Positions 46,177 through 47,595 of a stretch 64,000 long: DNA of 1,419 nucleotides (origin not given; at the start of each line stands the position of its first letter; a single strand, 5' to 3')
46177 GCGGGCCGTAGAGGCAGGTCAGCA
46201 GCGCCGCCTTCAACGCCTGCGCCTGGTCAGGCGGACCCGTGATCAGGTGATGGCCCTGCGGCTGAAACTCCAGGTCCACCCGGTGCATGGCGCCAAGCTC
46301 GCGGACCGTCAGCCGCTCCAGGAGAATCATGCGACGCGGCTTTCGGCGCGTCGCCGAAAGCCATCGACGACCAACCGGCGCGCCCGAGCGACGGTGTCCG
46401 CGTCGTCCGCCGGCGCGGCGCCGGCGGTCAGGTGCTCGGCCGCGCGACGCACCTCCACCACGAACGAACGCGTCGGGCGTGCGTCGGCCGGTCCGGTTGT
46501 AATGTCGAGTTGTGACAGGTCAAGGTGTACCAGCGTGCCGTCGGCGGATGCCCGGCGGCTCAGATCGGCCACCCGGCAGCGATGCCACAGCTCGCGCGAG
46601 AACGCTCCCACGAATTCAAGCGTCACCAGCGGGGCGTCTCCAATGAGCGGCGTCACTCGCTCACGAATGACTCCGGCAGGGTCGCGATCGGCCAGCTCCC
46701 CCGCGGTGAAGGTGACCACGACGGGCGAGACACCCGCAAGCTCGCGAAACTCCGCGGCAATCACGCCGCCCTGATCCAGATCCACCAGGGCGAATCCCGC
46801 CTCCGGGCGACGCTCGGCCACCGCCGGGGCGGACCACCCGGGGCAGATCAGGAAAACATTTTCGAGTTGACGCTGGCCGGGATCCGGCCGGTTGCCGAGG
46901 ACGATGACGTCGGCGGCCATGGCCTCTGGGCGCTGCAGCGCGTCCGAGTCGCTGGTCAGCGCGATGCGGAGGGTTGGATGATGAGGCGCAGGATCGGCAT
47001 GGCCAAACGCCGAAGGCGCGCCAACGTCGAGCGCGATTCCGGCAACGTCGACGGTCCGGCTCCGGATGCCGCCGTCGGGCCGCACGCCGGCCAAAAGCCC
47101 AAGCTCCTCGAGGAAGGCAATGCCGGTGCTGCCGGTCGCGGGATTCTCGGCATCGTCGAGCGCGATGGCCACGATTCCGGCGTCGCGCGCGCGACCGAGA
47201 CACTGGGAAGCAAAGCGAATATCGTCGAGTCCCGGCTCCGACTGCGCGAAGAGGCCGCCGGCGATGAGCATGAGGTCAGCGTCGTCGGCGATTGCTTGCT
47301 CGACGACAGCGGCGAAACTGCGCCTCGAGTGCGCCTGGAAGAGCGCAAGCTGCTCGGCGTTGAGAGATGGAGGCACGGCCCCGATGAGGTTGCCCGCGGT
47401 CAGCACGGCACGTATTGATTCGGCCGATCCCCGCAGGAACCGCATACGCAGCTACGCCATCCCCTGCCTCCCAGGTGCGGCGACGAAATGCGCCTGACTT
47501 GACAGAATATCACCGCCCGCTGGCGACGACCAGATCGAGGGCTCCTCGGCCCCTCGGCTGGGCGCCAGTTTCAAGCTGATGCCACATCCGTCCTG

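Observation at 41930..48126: Tightly coupled five-gene operon (DUF4130-like / SbcD-like / SbcC-like / membrane protein / SAM methyltransferase) adjacent to dinB-lexA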

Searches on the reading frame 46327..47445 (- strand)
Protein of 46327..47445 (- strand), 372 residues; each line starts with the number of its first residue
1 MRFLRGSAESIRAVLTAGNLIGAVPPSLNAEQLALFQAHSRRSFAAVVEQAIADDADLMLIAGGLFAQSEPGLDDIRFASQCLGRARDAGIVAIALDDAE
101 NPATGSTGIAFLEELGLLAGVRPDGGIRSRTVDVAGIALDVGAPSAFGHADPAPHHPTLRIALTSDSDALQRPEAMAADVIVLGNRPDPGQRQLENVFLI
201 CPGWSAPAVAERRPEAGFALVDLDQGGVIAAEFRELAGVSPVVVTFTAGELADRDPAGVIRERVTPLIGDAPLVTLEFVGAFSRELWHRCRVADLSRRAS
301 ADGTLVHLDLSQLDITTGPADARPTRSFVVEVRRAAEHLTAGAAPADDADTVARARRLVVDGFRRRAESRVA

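Call 3: search_protein_families(library=pfam, proteins=[window:46327-47445:-], max_evalue=1)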
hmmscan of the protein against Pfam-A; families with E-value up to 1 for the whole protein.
window:46327-47445:- (372 aa): 0 families

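Call 4: search_protein_families(library=ncbifam, proteins=[window:46327-47445:-], max_evalue=1)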
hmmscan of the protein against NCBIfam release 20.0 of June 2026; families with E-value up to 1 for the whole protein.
window:46327-47445:- (372 aa): 3 families
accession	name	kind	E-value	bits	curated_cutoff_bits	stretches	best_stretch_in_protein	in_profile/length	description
NF041030.1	Mre11_Halo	equivalog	1.2e-10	41.1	550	2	41-119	27-105/361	DNA double-strand break repair protein Mre11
NF041029.1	Mre11_Pyroc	equivalog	5.7e-07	28.7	600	1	41-119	26-105/438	DNA double-strand break repair protein Mre11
TIGR00040.1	yfcE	subfamily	0.069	13.2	56.25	1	170-225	99-152/158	YfcE family phosphodiesterase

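Call 5: search_protein_families(library=padloc, proteins=[window:46327-47445:-], max_evalue=1)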
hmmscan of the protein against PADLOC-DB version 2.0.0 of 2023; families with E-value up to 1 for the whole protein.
window:46327-47445:- (372 aa): 0 families

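Call 25: find_homologous_proteins(query=A2, max_evalue=0.01)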
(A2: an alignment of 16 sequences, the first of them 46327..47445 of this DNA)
Query A2 (16 sequences) (372 aa, profile of the alignment): 33 proteins with E <= 0.01 among 8000 candidates.
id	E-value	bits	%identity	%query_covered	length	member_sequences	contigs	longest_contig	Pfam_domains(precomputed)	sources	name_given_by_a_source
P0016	1.7e-157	542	31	99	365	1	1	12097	-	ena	-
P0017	1.4e-156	539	29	100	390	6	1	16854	-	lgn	-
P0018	3.7e-156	538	28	99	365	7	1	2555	-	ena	-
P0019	1.2e-154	533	70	99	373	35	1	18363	-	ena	-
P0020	1.9e-154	532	100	100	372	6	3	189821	-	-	-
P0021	2.6e-153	529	30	99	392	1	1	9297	-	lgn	-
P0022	5.5e-153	528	68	98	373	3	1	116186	-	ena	-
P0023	6.4e-153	527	70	100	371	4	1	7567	-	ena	-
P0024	4.3e-152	525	88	100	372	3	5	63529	-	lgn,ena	-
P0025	9.7e-152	523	85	100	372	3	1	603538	-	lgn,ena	-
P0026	1.1e-151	523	32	99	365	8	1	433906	-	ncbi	-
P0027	2.5e-151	522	72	100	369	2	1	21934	-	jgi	-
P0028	5.0e-151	521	87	100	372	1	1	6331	-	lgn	-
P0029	6.2e-151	521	93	100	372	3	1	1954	-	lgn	-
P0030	6.5e-151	521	87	100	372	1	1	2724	-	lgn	-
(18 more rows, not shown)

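Call 29: search_solved_structures(query=A3, max_evalue=10, show_alignments=2)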
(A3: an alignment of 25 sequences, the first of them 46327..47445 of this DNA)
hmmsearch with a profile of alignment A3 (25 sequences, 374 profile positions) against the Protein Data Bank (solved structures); distinct sequences matched with E-value up to 10: 7.
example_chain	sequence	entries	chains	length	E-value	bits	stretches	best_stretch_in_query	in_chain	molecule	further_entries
3dsd_A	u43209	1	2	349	3e-06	29.7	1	42-121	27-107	DNA double-strand break repair protein mre11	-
1ii7_A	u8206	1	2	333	3.2e-06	29.7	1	42-121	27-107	Mre11 nuclease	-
4hd0_A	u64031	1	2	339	3.3e-06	29.6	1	42-121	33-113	DNA double-strand break repair protein Mre11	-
3dsc_A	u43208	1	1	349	3.5e-06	29.5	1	42-121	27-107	DNA double-strand break repair protein mre11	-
1s8e_A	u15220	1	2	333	2.4e-05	26.8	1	42-121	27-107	exonuclease putative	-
2ahd_A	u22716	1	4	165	0.85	11.8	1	158-205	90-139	Phosphodiesterase MJ0936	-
1s3l_A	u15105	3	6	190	1.1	11.4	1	158-205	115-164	Hypothetical protein MJ0936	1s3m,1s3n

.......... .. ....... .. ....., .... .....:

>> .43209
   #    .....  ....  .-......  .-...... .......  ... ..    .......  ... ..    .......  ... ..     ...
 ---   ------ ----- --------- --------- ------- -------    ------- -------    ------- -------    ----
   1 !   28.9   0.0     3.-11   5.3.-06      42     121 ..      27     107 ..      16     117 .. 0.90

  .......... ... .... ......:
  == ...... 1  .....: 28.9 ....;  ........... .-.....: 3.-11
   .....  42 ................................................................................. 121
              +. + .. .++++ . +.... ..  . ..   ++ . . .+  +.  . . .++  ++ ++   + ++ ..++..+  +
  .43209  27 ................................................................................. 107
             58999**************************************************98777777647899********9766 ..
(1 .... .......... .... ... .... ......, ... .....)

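Call 35: search_protein_representatives(alignment_id=A3)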
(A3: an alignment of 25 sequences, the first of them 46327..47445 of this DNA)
Query: 25 sequences, 374 profile positions. Proteins with E-value up to 0.001 (for the whole library): 238; up to 1e-10: 59; up to 1e-30: 13. The best 150 are listed.
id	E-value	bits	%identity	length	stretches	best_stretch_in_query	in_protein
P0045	1.3e-156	537.8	-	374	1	1-373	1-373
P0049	1.9e-119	415.5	-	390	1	1-373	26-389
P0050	7.9e-94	331.2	-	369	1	1-370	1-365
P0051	6.4e-93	328.2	-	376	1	1-373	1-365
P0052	2.8e-87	309.6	-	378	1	14-371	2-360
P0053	1.9e-76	274.0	-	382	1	2-372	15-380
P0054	3.8e-76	273.0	-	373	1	1-371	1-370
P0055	1.1e-73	264.9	-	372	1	1-368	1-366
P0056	7.6e-62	225.9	-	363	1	9-370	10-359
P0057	5.0e-60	219.9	-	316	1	55-373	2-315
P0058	3.0e-50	187.8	-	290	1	80-372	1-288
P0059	2.0e-38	148.8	-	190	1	1-89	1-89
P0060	6.4e-35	137.3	-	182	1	272-373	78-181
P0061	4.4e-29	118.1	-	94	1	283-373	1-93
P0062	3.8e-28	115.0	-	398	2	1-167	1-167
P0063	4.4e-24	101.6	-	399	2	174-361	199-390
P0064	8.7e-24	100.7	-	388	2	1-145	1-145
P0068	1.3e-19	86.9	-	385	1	12-361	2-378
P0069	1.8e-19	86.5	-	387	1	6-369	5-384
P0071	3.1e-19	85.7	-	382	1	7-359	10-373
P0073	1.7e-17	80.0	-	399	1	9-361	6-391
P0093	8.7e-13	64.5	-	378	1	12-365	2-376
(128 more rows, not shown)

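Call 36: search_protein_families(library=pfam, proteins=[P0050, P0053, P0056, P0062, P0063, P0064, P0068, P0069, P0073, P0093], max_evalue=0.01)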
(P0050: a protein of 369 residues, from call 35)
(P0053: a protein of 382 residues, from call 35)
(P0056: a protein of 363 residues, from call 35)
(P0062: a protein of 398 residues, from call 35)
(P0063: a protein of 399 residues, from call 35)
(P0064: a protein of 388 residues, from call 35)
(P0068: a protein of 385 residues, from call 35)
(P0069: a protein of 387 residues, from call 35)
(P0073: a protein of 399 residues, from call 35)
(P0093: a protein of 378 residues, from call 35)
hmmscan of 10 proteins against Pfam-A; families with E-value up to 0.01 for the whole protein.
P0050 (369 aa): 0 families

P0053 (382 aa): 0 families

P0056 (363 aa): 0 families

P0062 (398 aa): 1 family
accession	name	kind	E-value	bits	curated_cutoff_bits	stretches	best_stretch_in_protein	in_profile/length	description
PF12850.12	Metallophos_2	-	0.00037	21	27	1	39-236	12-142/154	Calcineurin-like phosphoesterase superfamily domain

P0063 (399 aa): 2 families
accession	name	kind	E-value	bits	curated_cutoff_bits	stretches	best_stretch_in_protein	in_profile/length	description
PF00149.33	Metallophos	-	1.1e-13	52.4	21.5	1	3-214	1-190/191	Calcineurin-like phosphoesterase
PF12850.12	Metallophos_2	-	5.6e-05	23.6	27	1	5-251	3-152/154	Calcineurin-like phosphoesterase superfamily domain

P0064 (388 aa): 2 families
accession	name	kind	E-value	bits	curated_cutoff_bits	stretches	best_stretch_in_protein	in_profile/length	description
PF00149.33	Metallophos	-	3.5e-09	37.8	21.5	1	12-211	2-190/191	Calcineurin-like phosphoesterase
PF12850.12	Metallophos_2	-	7.1e-08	33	27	1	12-234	2-141/154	Calcineurin-like phosphoesterase superfamily domain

P0068 (385 aa): 2 families
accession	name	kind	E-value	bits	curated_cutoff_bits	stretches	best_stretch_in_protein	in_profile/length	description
PF00149.33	Metallophos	-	9.4e-16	59.2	21.5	1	1-207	1-191/191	Calcineurin-like phosphoesterase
PF12850.12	Metallophos_2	-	5.2e-11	43.2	27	1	1-230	1-142/154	Calcineurin-like phosphoesterase superfamily domain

P0069 (387 aa): 2 families
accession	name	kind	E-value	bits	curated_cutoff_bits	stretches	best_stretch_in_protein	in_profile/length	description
PF12850.12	Metallophos_2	-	0.00015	22.3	27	1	199-231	104-137/154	Calcineurin-like phosphoesterase superfamily domain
PF00149.33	Metallophos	-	0.0013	19.6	21.5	1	11-213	2-191/191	Calcineurin-like phosphoesterase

P0073 (399 aa): 2 families
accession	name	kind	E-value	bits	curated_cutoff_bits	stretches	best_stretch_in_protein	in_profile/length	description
PF00149.33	Metallophos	-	4.6e-14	53.7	21.5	1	8-216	1-190/191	Calcineurin-like phosphoesterase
PF12850.12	Metallophos_2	-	5.4e-11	43.2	27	2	169-248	80-147/154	Calcineurin-like phosphoesterase superfamily domain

P0093 (378 aa): 2 families
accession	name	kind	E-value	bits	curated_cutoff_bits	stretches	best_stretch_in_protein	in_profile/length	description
PF00149.33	Metallophos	-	1.2e-13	52.4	21.5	1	1-204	1-190/191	Calcineurin-like phosphoesterase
PF12850.12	Metallophos_2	-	2.3e-09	37.9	27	1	1-227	1-141/154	Calcineurin-like phosphoesterase superfamily domain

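Call 38: find_encoding_contigs(protein=P0064, flank=8000, max_places=2)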
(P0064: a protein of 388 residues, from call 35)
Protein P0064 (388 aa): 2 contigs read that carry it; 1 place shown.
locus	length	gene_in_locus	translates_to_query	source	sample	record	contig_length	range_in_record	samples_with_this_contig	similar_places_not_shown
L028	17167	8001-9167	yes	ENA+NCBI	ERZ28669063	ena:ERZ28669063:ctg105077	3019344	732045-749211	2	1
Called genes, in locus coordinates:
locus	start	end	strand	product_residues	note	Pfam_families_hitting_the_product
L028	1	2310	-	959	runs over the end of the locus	PF00989:PAS, PF08448:PAS_4, PF13188:PAS_8, PF13426:PAS_9, PF00989:PAS, PF08448:PAS_4, PF07730:HisKA_3, PF02518:HATPase_c, +5 more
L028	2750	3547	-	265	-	PF00975:Thioesterase (faint), PF00561:Abhydrolase_1, PF12146:Hydrolase_4, PF12697:Abhydrolase_6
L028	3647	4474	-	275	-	PF02673:BacA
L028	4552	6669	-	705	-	PF03030:H_PPase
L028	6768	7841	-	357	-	PF00155:Aminotran_1_2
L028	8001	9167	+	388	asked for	PF00149:Metallophos, PF12850:Metallophos_2 (weak)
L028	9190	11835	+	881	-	PF02463:SMC_N (faint), PF13476:AAA_23, PF13514:AAA_27 (faint), PF13555:AAA_29 (faint)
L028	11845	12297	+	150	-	-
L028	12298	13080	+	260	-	PF13489:Methyltransf_23, PF01209:Ubie_methyltran (weak), PF05175:MTS, PF13847:Methyltransf_31, PF08241:Methyltransf_11, PF08242:Methyltransf_12, PF13649:Methyltransf_25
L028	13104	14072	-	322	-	PF00583:Acetyltransf_1, PF08445:FR47 (weak), PF13508:Acetyltransf_7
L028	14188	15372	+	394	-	PF00155:Aminotran_1_2, PF01041:DegT_DnrJ_EryC1 (weak)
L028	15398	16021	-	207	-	PF00574:CLP_protease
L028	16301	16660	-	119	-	PF06153:CdAMP_rec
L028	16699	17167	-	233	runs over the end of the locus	PF02223:Thymidylate_kin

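Call 39: find_encoding_contigs(protein=P0054, flank=8000, max_places=2)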
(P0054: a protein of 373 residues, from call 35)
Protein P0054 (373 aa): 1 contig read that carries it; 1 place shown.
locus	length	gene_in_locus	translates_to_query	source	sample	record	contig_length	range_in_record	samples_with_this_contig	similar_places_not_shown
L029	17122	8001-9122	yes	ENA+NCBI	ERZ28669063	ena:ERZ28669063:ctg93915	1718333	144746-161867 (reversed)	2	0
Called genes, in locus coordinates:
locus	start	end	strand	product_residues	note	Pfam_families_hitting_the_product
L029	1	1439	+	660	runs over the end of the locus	-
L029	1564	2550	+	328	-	-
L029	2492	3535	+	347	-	PF00723:Glyco_hydro_15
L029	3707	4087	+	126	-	PF04126:Cyclophil_like, PF18050:Cyclophil_like2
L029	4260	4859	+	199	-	PF01726:LexA_DNA_bind, PF12802:MarR_2 (weak), PF00717:Peptidase_S24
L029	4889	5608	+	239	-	PF13424:TPR_12 (faint), PF07719:TPR_2 (faint), PF13181:TPR_8 (faint), PF23914:TPR_CcmH_CycH (weak)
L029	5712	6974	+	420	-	PF00817:IMS, PF11798:IMS_HHH (weak), PF11799:IMS_C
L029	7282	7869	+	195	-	PF13566:DUF4130 (weak)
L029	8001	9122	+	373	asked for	-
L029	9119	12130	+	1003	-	-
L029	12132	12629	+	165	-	-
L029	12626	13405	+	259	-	PF13489:Methyltransf_23, PF03848:TehB (faint), PF05175:MTS, PF13847:Methyltransf_31, PF08241:Methyltransf_11, PF08242:Methyltransf_12, PF13649:Methyltransf_25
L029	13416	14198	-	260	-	PF00583:Acetyltransf_1, PF13508:Acetyltransf_7 (faint)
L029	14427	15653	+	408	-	PF00155:Aminotran_1_2, PF01053:Cys_Met_Meta_PP (weak), PF01041:DegT_DnrJ_EryC1 (faint)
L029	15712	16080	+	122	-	-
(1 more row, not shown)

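Call 40: predict_structure(alignment_id=A3)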
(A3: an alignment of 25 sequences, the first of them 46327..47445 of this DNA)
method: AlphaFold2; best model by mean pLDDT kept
length: 372 residues; sequences in the alignment: 25
mean_pLDDT: 78.0   pTM: 0.75
mean pLDDT of the five models: 78.0, 75.3, 74.7, 74.4, 69.4
residues with pLDDT >= 90: 83; 70-90: 196; 50-70: 60; < 50: 33
segments of 3 or more residues with pLDDT < 50: 1-6, 102-104, 153-155, 321-326, 338-347, 369-372
pLDDT, mean of each block of 10 residues (from residue 1): 50 90 78 85 92 95 84 89 94 85 65 91 79 88 79 62 86 83 80 87 74 71 88 80 85 89 87 85 86 83 83 69 47 50 45 67 61 40
secondary structure, 60 per line:
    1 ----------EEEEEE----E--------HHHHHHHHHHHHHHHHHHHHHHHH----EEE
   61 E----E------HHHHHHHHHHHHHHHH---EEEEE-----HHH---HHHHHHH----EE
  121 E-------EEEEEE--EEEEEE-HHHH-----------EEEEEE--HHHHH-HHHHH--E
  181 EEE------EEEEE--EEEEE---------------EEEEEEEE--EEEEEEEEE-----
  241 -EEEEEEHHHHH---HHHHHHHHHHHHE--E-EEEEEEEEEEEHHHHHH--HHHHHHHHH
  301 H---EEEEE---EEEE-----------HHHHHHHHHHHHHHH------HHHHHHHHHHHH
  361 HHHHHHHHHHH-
elements in order: E11-16 H30-53 E58-61 H73-88 E92-96 H108-114 E119-121 E129-134 E137-142 H144-147 E159-164 H167-171 H173-177 E180-183 E190-194 E197-201 E217-224 E227-235 E242-247 H248-252 H256-267 E273-283 H284-289 H292-301 E305-309 E313-316 H328-342 H349-371

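Call 42: find_encoding_contigs(protein=P0068, flank=8000, max_places=2)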
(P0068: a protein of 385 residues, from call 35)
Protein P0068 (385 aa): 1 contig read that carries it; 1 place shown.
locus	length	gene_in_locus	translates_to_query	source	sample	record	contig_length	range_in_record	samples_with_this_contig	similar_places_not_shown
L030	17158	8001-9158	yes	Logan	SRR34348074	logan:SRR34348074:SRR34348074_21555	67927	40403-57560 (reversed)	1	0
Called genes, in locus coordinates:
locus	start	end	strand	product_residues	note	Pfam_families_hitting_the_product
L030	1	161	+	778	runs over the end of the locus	-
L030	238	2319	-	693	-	-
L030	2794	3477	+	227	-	PF22763:NrS1-1_pol-like_HBD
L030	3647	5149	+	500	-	-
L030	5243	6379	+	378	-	PF09376:NurA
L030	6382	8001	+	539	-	PF01935:DUF87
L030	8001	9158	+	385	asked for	PF00149:Metallophos, PF12850:Metallophos_2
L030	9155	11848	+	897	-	PF13476:AAA_23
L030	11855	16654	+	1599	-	PF25794:SACS (faint), PF13020:NOV_C (weak)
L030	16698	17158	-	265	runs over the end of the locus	-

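Call 43: find_encoding_contigs(protein=P0073, flank=8000, max_places=2)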
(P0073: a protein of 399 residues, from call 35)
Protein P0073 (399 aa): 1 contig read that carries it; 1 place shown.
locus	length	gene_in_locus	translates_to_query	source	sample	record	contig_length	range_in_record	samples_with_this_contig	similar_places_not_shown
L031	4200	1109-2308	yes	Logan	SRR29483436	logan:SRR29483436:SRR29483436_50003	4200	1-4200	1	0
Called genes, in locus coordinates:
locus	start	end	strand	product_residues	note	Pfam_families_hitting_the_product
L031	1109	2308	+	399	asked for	PF00149:Metallophos, PF12850:Metallophos_2 (faint)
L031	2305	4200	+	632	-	?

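Call 48: fold_search(model_id=the predicted structure, library=pdb)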
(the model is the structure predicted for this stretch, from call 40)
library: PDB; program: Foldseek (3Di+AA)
matches with E <= 10: 1551; with E <= 0.001: 104
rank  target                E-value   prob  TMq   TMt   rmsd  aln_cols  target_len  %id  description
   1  4yke_B                2.2e-12  1.00  0.56  0.52   6.4       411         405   13  Crystal structure of eukaryotic Mre11 catalytic domain from Chaetomium thermophilum (released 2015-06-03)
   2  3av0_A                4.0e-12  1.00  0.56  0.56  17.2       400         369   15  Crystal structure of Mre11-Rad50 bound to ATP S (released 2011-05-25)
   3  4fcx_B                9.7e-12  1.00  0.60  0.60   5.7       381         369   12  S.pombe Mre11 apoenzym (released 2012-06-20)
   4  3dsd_A                9.7e-12  1.00  0.51  0.56   8.0       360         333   13  Crystal structure of P. furiosus Mre11-H85S bound to a branched DNA and manganese (released 2008-10-14)
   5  7zr1_A                1.9e-11  1.00  0.56  0.42   8.6       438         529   13  Chaetomium thermophilum Mre11-Rad50-Nbs1 complex bound to ATPyS (composite structure) (released 2023-01-11)
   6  4yke_A                2.2e-11  1.00  0.54  0.50   6.3       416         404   12  Crystal structure of eukaryotic Mre11 catalytic domain from Chaetomium thermophilum (released 2015-06-03)
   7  9q9m_D                2.2e-11  1.00  0.57  0.46  19.1       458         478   10  Cryo-EM structure of human Mre11-Rad50-Nbs1 (MRN) complex bound to DNA and telomeric factor TRF2 (released 2025-10-01)
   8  4tug_A                2.5e-11  1.00  0.54  0.61   6.6       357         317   14  Crystal structure of MjMre11-DNA2 complex (released 2014-10-15)
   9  4tug_E                2.8e-11  1.00  0.55  0.63   5.9       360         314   14  Crystal structure of MjMre11-DNA2 complex (released 2014-10-15)
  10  7zr1_B                3.8e-11  1.00  0.56  0.42   6.4       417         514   11  Chaetomium thermophilum Mre11-Rad50-Nbs1 complex bound to ATPyS (composite structure) (released 2023-01-11)
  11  4tug_C                3.8e-11  1.00  0.54  0.63   6.0       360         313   15  Crystal structure of MjMre11-DNA2 complex (released 2014-10-15)
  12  9q9i_E                4.8e-11  1.00  0.58  0.47  23.8       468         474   11  Cryo-EM structure of human Mre11-Rad50-Nbs1 complex bound to DNA (released 2025-10-01)
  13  9q9k_E                4.8e-11  1.00  0.55  0.44  24.4       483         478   10  Cryo-EM structure of human Mre11-Rad50 (MR) complex bound to DNA and telomeric factor TRF2 fragment (438-542) (released 2025-10-01)
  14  4fbk_A                5.0e-11  1.00  0.58  0.52   6.2       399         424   12  Crystal structure of a covalently fused Nbs1-Mre11 complex with one manganese ion per active site (released 2012-06-20)
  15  1ii7_B                5.4e-11  1.00  0.48  0.53   8.1       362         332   12  Crystal structure of P. furiosus Mre11 with manganese and dAMP (released 2001-05-30)
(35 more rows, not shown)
